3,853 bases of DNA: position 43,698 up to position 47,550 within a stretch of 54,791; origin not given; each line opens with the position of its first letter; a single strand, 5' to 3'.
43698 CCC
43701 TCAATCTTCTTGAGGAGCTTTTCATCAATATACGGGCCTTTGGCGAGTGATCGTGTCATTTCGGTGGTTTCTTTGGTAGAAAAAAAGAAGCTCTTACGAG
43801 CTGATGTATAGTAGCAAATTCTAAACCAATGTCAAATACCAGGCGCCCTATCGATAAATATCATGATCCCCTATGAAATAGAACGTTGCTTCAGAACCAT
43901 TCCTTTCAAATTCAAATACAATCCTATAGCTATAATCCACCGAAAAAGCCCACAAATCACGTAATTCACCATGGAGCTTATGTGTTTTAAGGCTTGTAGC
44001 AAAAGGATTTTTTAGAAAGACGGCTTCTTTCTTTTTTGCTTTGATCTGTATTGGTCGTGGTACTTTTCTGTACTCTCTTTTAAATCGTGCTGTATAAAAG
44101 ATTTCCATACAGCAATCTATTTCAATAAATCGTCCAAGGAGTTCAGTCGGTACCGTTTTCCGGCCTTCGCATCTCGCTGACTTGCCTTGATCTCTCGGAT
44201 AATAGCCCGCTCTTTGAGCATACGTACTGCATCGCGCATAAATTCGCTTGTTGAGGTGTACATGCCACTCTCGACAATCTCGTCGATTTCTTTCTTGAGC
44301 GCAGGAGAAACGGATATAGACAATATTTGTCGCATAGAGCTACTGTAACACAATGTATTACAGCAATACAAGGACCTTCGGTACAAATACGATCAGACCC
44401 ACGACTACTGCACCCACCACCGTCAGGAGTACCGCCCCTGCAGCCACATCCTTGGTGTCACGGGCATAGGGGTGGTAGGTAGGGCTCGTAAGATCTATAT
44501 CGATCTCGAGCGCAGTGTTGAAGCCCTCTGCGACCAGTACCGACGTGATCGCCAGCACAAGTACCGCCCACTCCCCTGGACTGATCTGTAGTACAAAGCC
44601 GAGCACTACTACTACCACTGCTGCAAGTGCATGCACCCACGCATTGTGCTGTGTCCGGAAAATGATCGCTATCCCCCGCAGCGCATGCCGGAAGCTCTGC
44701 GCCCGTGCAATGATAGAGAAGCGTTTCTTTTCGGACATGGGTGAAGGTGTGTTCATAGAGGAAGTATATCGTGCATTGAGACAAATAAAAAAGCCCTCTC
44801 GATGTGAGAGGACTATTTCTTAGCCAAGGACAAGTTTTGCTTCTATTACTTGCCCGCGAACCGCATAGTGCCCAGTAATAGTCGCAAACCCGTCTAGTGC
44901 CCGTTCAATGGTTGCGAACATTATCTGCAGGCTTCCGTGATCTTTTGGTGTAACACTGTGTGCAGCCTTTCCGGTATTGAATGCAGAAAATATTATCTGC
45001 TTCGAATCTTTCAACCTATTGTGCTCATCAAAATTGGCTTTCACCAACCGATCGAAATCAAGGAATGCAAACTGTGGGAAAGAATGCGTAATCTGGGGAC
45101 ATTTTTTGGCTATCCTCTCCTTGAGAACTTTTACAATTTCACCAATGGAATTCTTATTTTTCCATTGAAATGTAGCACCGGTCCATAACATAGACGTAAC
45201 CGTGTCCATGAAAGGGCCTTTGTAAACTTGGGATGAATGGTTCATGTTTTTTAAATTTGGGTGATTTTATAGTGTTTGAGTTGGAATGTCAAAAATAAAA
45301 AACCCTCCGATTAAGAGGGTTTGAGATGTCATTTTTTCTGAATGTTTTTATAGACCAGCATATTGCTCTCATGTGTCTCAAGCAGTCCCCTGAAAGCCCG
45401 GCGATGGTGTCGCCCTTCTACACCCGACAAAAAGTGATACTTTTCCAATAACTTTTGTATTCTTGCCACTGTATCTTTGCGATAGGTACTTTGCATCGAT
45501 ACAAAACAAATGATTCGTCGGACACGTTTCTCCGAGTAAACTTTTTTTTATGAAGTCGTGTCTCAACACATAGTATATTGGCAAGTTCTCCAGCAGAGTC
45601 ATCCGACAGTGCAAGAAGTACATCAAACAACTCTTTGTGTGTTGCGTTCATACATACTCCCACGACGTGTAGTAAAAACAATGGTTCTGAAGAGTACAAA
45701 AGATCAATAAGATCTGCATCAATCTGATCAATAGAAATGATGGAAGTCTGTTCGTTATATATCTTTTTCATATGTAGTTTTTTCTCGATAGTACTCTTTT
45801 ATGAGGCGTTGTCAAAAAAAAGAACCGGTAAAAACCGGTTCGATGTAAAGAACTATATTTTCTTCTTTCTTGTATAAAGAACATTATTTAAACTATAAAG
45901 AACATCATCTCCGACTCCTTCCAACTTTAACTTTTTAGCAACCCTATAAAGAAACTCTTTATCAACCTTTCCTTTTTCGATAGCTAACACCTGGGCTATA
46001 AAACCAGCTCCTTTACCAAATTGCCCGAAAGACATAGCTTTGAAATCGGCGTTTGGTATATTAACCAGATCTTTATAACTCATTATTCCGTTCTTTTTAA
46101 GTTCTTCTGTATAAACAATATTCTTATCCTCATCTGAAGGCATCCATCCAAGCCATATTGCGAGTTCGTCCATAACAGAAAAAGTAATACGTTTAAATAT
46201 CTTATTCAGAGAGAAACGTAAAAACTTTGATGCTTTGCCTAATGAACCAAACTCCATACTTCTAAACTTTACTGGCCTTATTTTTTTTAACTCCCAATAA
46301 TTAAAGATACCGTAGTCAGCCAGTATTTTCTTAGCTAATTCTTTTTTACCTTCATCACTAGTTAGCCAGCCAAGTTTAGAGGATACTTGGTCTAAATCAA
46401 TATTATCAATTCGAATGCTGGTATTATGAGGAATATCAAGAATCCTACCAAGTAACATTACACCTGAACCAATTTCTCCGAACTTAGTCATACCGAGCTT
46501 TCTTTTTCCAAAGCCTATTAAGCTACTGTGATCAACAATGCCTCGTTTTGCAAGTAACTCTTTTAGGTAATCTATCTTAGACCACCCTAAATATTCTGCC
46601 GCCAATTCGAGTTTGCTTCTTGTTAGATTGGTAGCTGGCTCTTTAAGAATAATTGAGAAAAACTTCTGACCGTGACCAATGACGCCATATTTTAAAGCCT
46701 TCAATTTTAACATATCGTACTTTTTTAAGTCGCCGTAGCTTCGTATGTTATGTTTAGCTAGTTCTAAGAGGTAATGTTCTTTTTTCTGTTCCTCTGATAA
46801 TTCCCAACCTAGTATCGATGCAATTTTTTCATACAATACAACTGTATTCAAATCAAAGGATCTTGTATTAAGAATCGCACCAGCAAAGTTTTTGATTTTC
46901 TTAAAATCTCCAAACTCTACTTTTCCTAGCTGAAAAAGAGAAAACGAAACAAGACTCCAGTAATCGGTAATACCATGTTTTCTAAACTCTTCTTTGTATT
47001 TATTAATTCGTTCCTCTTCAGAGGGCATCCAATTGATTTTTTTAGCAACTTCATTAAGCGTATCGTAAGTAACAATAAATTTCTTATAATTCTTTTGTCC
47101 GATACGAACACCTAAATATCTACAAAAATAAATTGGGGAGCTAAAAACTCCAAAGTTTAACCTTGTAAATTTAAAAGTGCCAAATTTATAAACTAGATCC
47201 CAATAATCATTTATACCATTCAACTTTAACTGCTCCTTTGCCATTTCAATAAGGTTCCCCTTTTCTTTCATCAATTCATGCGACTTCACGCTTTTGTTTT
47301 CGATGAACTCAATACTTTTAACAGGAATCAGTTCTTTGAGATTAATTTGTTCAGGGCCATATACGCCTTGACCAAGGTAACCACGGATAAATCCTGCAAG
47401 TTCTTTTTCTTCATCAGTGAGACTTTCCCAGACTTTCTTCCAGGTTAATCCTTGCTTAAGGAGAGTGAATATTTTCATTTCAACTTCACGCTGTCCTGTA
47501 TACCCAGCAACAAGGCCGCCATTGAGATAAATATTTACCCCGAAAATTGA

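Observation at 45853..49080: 1075-aa SF2 helicase whose C-terminal half is six unassigned ~74-aa tandem repeats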

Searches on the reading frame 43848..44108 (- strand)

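Call 3: search_protein_families(library=pfam, proteins=[window:43848-44108:-], max_evalue=0.1)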
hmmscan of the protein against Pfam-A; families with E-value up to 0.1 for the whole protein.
window:43848-44108:- (86 aa): 4 families
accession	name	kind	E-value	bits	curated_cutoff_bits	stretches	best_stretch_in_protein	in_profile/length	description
PF05015.19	HigB-like_toxin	-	0.0023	18.8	27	1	41-70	52-81/91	RelE-like toxin of type II toxin-antitoxin system HigB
PF15738.11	YafQ_toxin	-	0.0061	17.3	30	1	2-83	2-84/88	Bacterial toxin of type II toxin-antitoxin system, YafQ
PF24732.2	ParE_like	-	0.0075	16.7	24.4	1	20-70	3-52/67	ParE-like toxin domain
PF06769.20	YoeB_toxin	-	0.058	13.9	27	1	31-69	30-68/80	YoeB-like toxin of bacterial type II toxin-antitoxin system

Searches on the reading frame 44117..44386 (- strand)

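Call 3: search_protein_families(library=pfam, proteins=[window:44117-44386:-], max_evalue=0.1)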
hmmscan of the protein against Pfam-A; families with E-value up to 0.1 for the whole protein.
window:44117-44386:- (89 aa): 4 families
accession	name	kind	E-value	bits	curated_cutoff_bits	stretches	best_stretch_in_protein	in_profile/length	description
PF01402.27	RHH_1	-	2.7e-07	30.7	20.5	1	22-60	2-39/39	Ribbon-helix-helix protein, copG family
PF03693.20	ParD_antitoxin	-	0.0015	19.4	21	1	31-61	14-44/81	Bacterial antitoxin of ParD toxin-antitoxin type II system and RHH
PF17723.7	RHH_8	-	0.0071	16.9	25.4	1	30-60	14-46/119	Ribbon-Helix-Helix transcriptional regulator family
PF25289.1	DUF7877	-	0.022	15.6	27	1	31-75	49-91/115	Domain of unknown function (DUF7877)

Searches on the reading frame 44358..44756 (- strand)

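Call 3: search_protein_families(library=pfam, proteins=[window:44358-44756:-], max_evalue=0.1)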
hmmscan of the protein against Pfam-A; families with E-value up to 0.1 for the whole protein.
window:44358-44756:- (132 aa): 3 families
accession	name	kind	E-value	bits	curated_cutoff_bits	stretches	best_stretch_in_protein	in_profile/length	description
PF01219.24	DAGK_prokar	-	9.7e-33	112.5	22.3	1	23-124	1-102/102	Prokaryotic diacylglycerol kinase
PF11992.13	TgpA_N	-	0.033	13.6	30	1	33-125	97-179/333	TgpA N-terminal domain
PF05915.17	TMEM_230_134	-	0.039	14.5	26.8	0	90-124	35-71/119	Transmembrane proteins 230/134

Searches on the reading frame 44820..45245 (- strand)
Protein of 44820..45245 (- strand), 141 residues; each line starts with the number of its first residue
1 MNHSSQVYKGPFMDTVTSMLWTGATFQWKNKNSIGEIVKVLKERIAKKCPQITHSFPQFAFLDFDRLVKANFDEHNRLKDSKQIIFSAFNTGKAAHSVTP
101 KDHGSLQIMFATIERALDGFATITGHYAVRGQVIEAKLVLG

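Call 3: search_protein_families(library=pfam, proteins=[window:44820-45245:-], max_evalue=0.1)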
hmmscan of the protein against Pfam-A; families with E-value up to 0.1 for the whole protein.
window:44820-45245:- (141 aa): 0 families

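Call 4: search_protein_families(library=padloc, proteins=[window:44820-45245:-], max_evalue=0.1)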
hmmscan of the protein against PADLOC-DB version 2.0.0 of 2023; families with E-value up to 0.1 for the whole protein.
window:44820-45245:- (141 aa): 2 families
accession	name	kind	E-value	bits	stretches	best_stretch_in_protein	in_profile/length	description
PDLC01784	Cas6b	-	0.0057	14.3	1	15-55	118-158/230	-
PDLC01500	Csm3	-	0.0081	14.2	1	4-54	18-65/171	"CAS-III-A,CAS-III-D; effector_G7"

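Call 9: search_protein_families(library=phrogs, proteins=[window:44820-45245:-], max_evalue=1)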
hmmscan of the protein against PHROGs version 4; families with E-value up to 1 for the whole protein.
window:44820-45245:- (141 aa): 1 family
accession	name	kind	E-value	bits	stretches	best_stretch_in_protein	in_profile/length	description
phrog_15169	-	head and packaging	0.053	14.8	1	83-135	38-88/135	terminase small subunit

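Call 10: search_protein_families(library=ncbifam, proteins=[window:44820-45245:-], max_evalue=1)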
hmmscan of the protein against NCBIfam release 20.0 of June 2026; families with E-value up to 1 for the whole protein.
window:44820-45245:- (141 aa): 0 families
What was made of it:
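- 44820..45771 (-): Two orphan ORFs (117 aa at 45418-45771, 141 aa at 44820-45245) that share the low-GC insert with the helicase. No family hits (calls 3, 4, 9, 10).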

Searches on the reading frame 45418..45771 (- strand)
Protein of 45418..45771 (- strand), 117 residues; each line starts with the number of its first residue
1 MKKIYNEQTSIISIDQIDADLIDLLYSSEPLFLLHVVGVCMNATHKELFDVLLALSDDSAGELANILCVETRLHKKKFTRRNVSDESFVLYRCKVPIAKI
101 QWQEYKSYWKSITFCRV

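Call 3: search_protein_families(library=pfam, proteins=[window:45418-45771:-], max_evalue=0.1)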
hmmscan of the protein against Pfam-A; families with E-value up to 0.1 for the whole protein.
window:45418-45771:- (117 aa): 0 families

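Call 4: search_protein_families(library=padloc, proteins=[window:45418-45771:-], max_evalue=0.1)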
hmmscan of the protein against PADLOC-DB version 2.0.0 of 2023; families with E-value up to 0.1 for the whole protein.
window:45418-45771:- (117 aa): 1 family
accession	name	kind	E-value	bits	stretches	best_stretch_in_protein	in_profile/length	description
PDLC02771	SspC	-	0.016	11.5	1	9-78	321-388/828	SspC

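Call 9: search_protein_families(library=phrogs, proteins=[window:45418-45771:-], max_evalue=1)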
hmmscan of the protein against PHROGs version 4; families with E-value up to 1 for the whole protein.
window:45418-45771:- (117 aa): 0 families

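Call 10: search_protein_families(library=ncbifam, proteins=[window:45418-45771:-], max_evalue=1)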
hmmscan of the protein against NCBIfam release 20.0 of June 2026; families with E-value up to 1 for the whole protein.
window:45418-45771:- (117 aa): 0 families

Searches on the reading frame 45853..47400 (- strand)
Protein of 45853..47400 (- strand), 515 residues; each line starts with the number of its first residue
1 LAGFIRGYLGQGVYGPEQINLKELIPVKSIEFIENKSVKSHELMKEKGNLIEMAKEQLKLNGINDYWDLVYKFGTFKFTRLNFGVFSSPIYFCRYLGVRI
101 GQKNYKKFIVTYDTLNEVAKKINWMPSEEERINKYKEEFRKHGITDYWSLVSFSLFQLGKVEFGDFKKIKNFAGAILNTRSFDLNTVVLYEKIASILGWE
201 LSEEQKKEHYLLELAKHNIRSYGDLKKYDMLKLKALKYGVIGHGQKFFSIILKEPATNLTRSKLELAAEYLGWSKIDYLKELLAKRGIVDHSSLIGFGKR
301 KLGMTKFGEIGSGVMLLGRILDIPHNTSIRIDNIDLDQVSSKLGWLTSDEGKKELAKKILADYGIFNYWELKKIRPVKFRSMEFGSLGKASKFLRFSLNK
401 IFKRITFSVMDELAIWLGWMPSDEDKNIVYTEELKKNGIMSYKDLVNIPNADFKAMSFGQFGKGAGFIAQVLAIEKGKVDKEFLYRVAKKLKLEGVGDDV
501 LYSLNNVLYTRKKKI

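Call 8: search_protein_families(library=pfam, proteins=[window:45853-47400:-], max_evalue=10)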
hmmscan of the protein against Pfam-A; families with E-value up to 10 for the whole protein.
window:45853-47400:- (515 aa): 3 families
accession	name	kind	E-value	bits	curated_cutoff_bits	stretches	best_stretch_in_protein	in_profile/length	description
PF17573.8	GA-like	-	0.011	16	25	0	52-65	13-27/50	GA-like domain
PF22993.4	SAM_EPH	-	0.075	13.2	27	1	431-456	20-45/60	Ephrin receptor 1 SAM domain-like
PF07647.24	SAM_2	-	0.33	11.6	20.5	0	134-146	20-32/66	SAM domain (Sterile alpha motif)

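Call 9: search_protein_families(library=phrogs, proteins=[window:45853-47400:-], max_evalue=1)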
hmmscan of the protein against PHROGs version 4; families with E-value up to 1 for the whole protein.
window:45853-47400:- (515 aa): 1 family
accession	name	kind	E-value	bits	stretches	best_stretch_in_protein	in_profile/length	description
phrog_29818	-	unknown function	0.00048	21.5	0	397-442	32-77/91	-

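Call 10: search_protein_families(library=ncbifam, proteins=[window:45853-47400:-], max_evalue=1)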
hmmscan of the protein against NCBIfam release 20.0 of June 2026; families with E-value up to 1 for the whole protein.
window:45853-47400:- (515 aa): 1 family
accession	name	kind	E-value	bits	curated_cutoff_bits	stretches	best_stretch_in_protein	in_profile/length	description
NF004362.0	PRK05738.2-2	equivalog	0.28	11.5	101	1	27-112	7-82/93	50S ribosomal protein L23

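Call 99: find_homologous_proteins(query=window:45853-47280:-, max_evalue=0.00001)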
Query window:45853-47280:- (475 aa): 1 proteins with E <= 0.00001 among 8000 candidates.
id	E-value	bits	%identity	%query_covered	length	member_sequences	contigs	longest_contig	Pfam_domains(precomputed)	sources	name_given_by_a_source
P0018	4.8e-84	301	32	90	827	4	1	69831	PF14882.12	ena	-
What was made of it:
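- Tried and rejected: With the C-terminal half it found only P0018 (call 99).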
